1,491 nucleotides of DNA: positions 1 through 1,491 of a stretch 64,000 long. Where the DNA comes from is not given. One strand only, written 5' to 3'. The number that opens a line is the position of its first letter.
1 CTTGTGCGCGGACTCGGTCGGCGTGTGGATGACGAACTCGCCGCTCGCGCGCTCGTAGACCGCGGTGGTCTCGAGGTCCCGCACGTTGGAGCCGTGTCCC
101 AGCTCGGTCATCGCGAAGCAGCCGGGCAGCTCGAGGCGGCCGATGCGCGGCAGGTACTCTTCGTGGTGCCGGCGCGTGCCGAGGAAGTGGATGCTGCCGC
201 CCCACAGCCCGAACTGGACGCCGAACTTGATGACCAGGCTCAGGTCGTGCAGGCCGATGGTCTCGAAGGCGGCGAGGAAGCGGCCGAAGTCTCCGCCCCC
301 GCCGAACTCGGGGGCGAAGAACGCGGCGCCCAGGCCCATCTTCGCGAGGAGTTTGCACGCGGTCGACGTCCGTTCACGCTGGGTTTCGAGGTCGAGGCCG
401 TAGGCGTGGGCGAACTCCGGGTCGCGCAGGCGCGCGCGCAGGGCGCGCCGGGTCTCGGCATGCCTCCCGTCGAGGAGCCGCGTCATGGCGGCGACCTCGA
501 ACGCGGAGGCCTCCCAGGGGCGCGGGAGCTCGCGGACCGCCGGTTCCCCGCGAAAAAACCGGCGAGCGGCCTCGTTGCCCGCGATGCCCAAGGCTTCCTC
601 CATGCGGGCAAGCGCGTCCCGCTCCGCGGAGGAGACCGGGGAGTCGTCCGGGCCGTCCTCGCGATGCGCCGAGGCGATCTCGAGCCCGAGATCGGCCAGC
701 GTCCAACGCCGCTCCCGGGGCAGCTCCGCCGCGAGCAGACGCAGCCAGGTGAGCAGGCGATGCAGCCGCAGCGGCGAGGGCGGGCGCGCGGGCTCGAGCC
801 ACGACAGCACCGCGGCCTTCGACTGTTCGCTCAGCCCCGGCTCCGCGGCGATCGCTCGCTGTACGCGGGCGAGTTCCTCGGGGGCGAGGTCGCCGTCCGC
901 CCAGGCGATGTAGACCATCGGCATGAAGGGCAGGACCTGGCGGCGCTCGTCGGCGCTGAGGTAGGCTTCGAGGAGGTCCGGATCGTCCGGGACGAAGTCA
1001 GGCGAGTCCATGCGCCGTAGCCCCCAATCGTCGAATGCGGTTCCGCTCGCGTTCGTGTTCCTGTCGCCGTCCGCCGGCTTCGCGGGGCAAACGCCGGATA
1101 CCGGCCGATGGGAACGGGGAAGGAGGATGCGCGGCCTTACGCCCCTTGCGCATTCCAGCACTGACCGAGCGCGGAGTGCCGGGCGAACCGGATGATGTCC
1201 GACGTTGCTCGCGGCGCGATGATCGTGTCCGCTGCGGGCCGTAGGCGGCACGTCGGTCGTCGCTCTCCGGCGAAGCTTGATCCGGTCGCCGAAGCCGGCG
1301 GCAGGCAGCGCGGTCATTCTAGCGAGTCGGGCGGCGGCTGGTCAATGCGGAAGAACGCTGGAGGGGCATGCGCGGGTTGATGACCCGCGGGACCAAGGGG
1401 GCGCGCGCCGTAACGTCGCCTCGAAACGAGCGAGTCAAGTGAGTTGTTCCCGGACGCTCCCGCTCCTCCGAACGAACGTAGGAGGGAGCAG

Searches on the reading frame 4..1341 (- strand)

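Call 67: search_protein_families(library=pfam, proteins=[window:4-1341:-], max_evalue=0.001)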
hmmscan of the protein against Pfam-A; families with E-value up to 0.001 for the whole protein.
window:4-1341:- (446 aa): 3 families
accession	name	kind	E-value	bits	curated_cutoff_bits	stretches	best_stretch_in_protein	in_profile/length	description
PF02771.21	Acyl-CoA_dh_N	-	6.9e-06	26.8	22.9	1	322-401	30-110/113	Acyl-CoA dehydrogenase, N-terminal domain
PF05099.18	TerB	-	9.3e-06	26.4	24.4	1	143-258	9-113/118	Tellurite resistance protein TerB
PF02770.24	Acyl-CoA_dh_M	-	0.00026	21.6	33.3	1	408-438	1-30/97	Acyl-CoA dehydrogenase, middle domain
